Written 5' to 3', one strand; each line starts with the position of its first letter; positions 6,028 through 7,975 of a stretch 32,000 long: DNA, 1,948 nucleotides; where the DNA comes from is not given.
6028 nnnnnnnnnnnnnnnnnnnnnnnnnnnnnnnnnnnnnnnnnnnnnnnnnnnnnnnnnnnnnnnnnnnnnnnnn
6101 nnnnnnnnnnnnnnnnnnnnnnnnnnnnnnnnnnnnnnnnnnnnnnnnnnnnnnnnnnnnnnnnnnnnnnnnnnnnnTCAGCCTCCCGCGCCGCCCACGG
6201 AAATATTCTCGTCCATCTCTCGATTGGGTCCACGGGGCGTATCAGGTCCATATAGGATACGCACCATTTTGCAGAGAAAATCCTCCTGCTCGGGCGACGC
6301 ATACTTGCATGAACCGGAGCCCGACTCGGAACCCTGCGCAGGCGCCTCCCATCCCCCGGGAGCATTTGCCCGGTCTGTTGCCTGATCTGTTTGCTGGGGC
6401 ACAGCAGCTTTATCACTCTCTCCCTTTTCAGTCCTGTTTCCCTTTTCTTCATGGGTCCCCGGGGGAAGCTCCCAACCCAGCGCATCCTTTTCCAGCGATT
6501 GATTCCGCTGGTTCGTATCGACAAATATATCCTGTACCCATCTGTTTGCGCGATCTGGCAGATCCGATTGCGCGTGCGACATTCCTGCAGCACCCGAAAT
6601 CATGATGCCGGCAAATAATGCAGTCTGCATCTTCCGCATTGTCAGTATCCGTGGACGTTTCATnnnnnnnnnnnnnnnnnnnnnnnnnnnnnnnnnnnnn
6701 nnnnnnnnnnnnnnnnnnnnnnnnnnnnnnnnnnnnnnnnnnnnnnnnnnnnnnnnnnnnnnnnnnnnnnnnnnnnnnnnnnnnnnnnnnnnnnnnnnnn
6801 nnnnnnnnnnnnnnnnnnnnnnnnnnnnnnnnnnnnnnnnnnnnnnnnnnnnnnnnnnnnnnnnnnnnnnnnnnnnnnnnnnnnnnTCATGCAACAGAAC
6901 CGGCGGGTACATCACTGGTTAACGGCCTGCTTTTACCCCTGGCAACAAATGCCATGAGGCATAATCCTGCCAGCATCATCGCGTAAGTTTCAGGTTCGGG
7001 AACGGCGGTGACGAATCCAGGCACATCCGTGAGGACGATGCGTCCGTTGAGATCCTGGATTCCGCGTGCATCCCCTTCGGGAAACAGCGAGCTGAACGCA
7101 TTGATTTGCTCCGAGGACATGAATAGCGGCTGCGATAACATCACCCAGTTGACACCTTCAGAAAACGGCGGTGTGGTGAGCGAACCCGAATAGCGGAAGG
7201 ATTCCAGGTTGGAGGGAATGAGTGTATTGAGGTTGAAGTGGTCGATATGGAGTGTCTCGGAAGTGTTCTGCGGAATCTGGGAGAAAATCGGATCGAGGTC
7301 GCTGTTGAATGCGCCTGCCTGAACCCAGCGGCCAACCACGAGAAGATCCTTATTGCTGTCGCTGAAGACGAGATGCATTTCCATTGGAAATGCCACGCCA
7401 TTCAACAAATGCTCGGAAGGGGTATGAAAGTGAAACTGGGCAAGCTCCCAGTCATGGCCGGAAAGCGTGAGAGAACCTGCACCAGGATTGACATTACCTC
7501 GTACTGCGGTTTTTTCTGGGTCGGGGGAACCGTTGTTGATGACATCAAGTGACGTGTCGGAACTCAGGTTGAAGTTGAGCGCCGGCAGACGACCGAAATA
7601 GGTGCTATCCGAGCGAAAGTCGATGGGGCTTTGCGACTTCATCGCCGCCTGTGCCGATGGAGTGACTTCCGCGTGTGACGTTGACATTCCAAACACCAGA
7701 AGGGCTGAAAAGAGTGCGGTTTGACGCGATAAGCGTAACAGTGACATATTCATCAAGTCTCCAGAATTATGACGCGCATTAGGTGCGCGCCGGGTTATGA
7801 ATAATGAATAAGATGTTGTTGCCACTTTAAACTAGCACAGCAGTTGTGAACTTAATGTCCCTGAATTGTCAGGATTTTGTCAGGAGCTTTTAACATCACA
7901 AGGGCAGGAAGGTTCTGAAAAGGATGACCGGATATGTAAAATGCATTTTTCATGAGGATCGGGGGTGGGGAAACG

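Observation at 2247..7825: Five-gene envelope cluster: two PEP-CTERM-tagged alpha-carbonic anhydrases bracket a porin and two unknown secreted proteins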

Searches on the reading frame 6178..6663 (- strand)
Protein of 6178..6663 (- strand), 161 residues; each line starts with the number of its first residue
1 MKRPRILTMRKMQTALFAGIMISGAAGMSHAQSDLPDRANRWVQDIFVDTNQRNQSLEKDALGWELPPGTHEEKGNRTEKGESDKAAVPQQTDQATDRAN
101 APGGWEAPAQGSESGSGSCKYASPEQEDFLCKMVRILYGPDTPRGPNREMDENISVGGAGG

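Call 3: search_protein_families(library=pfam, proteins=[window:6178-6663:-], max_evalue=1)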
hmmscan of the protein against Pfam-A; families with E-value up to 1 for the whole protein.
window:6178-6663:- (161 aa): 0 families

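Call 4: search_protein_families(library=ncbifam, proteins=[window:6178-6663:-], max_evalue=1)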
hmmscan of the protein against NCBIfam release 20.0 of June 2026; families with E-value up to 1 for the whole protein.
window:6178-6663:- (161 aa): 0 families

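Call 35: find_homologous_proteins(query=window:6178-6663:-, max_evalue=0.001)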
Query window:6178-6663:- (161 aa): 22 proteins with E <= 0.001 among 44 candidates.
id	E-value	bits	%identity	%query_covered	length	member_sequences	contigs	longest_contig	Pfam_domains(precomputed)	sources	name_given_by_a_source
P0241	3.2e-98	344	100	95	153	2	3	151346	-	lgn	-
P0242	2.3e-89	315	91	100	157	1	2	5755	-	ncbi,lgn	-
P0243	8.8e-86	304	88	100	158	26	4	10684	-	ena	-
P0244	1.4e-82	293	84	100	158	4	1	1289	-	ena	-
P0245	4.3e-81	288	81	100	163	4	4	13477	-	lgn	-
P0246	1.9e-80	286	83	100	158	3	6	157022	-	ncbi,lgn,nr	ncbi:MAG: hypothetical protein J0H48_06340 [Nitrosospira multiformis]|nr:hypothetical protein [Nitro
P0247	2.7e-80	286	88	93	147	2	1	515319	-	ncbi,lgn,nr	ncbi:hypothetical protein [Nitrosospira multiformis]|nr:hypothetical protein [Nitrosospira multiform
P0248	6.4e-78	278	81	100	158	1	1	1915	-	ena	-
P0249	4.4e-77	275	81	100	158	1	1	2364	-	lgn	-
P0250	4.2e-76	272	80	100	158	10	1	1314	-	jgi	jgi:hypothetical protein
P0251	2.6e-68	247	76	97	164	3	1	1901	-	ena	-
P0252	3.2e-68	247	77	93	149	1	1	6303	-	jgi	jgi:hypothetical protein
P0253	5.8e-68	246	74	100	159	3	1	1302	-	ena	-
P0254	5.0e-66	240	71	100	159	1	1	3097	-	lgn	-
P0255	5.5e-43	165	84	59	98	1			-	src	-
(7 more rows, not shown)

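Call 44: search_protein_representatives(alignment_id=A2)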
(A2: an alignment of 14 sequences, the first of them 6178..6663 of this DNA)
Query: 14 sequences, 146 profile positions. Proteins with E-value up to 0.001 (for the whole library): 36; up to 1e-10: 25; up to 1e-30: 3. The best 36 are listed.
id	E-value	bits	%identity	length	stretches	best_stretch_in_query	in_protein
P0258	1.9e-61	222.9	-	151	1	1-146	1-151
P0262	6.6e-49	182.2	-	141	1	1-146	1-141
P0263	1.6e-31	125.9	-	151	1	1-146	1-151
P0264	3.9e-29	118.1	-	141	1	1-146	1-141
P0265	2.0e-26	109.3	-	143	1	1-146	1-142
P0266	3.8e-26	108.4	-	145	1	1-146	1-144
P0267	1.6e-24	103.1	-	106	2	79-146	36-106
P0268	7.4e-24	101.0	-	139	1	12-146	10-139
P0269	1.3e-23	100.2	-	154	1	11-146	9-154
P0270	2.3e-23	99.4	-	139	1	1-146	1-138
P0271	1.0e-22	97.3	-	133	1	2-146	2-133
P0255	4.4e-21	92.0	-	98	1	1-85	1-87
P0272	1.5e-20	90.3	-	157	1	1-146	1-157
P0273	2.2e-20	89.7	-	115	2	81-146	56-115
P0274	9.9e-20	87.6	-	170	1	3-146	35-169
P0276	1.8e-18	83.5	-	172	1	15-146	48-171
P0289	7.3e-08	49.1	-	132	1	65-146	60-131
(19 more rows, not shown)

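Call 46: find_encoding_contigs(protein=P0276, flank=6000, max_places=2)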
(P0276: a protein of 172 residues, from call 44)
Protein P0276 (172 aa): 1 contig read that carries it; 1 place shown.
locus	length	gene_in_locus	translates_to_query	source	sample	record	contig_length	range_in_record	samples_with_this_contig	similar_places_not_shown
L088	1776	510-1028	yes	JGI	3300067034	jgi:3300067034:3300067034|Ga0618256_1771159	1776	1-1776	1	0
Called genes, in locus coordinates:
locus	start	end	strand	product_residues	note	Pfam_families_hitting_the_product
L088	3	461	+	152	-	?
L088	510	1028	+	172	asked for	-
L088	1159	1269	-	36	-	-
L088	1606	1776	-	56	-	?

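Call 47: find_encoding_contigs(protein=P0289, flank=6000, max_places=2)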
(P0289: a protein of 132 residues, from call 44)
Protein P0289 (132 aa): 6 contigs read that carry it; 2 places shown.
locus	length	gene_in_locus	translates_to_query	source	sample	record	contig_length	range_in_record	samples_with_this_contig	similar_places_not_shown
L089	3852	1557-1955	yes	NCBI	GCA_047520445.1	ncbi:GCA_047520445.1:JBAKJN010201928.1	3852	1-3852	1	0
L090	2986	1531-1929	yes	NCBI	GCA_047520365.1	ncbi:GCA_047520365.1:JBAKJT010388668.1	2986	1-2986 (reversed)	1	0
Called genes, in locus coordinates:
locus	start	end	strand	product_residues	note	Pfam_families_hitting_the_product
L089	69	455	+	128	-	PF02656:DUF202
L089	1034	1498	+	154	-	-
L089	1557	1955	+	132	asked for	-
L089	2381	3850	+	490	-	?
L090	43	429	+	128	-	PF02656:DUF202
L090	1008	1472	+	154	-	-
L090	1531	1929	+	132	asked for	-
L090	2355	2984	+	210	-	?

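Call 73: predict_structure(alignment_id=A4)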
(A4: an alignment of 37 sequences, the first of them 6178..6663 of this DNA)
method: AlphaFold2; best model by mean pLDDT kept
length: 161 residues; sequences in the alignment: 37
mean_pLDDT: 52.7   pTM: 0.24
mean pLDDT of the five models: 52.7, 50.7, 48.8, 48.5, 45.7
residues with pLDDT >= 90: 0; 70-90: 22; 50-70: 62; < 50: 77
segments of 3 or more residues with pLDDT < 50: 32-39, 52-65, 68-87, 89-116
pLDDT, mean of each block of 10 residues (from residue 1): 58 72 59 47 50 42 45 38 42 38 35 47 68 78 63 60 45
secondary structure, 60 per line:
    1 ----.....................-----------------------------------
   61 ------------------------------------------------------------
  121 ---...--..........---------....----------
elements in order: H5-25 H129-138 H148-151

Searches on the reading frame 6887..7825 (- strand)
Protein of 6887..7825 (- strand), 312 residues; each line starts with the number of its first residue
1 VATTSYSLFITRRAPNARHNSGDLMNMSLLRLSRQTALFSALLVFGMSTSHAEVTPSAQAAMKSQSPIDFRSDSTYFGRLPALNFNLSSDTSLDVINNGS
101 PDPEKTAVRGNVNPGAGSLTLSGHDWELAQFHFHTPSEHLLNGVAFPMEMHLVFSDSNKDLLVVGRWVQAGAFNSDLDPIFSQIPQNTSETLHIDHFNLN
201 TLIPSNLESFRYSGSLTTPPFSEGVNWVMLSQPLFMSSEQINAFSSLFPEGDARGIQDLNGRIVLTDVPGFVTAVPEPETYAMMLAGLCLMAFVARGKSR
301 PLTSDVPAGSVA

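Call 3: search_protein_families(library=pfam, proteins=[window:6887-7825:-], max_evalue=1)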
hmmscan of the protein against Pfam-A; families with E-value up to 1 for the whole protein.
window:6887-7825:- (312 aa): 2 families
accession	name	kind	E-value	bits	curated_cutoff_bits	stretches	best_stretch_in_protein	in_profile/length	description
PF00194.26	Carb_anhydrase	-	1.3e-32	113.8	27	1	59-266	12-252/254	Eukaryotic-type carbonic anhydrase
PF07589.16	PEP-CTERM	-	2.1e-07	31.2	20.7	1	274-296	1-22/24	PEP-CTERM motif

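Call 4: search_protein_families(library=ncbifam, proteins=[window:6887-7825:-], max_evalue=1)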
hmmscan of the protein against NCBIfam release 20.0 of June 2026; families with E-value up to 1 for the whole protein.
window:6887-7825:- (312 aa): 11 families
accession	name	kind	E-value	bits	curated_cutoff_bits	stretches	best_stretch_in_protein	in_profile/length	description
NF038126.1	PEP_CTERM_FxDxF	subfamily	3e-10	40.6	50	1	272-297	139-164/165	FxDxF family PEP-CTERM protein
NF038129.1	PEP_NF038129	equivalog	6.4e-08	32.7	65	1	252-296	150-192/194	NF038129 family PEP-CTERM protein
NF033554.9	floc_PepA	equivalog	1.1e-05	25.3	80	1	241-300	211-260/261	flocculation-associated PEP-CTERM protein PepA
NF038119.1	PEP_CTERM_MHFG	equivalog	2.7e-05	24.6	100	1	268-296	229-257/260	MHFG family PEP-CTERM protein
NF035944.1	PEPxxWA-CTERM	domain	7.5e-05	22.6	35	1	275-296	1-22/24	PEPxxWA-CTERM sorting domain-containing protein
NF041538.1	PEP_EDSA_1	subfamily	0.0003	20.5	100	1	272-296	280-305/307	EDSAP-1 family PEP-CTERM protein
NF038120.1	PEP_CTERM_QFxxD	subfamily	0.00056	19.8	80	1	259-296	179-213/215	NF038120 family PEP-CTERM protein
NF038124.1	PEP_CTERM_TLD_A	exception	0.00082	19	100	1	272-296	208-232/235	PEP_CTERM-anchored TLD domain-containing protein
NF038118.1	PEP_CTERM_CCXG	equivalog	0.0012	18.6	90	1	273-297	174-198/199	CCXG family PEP-CTERM protein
TIGR02595.1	PEP_CTERM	domain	0.0044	17.8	16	1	275-298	1-23/24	PEP-CTERM sorting domain-containing protein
NF033947.0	PEP-cistern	hypoth_equivalog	0.054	13.2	60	1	255-296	155-194/195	cistern family PEP-CTERM protein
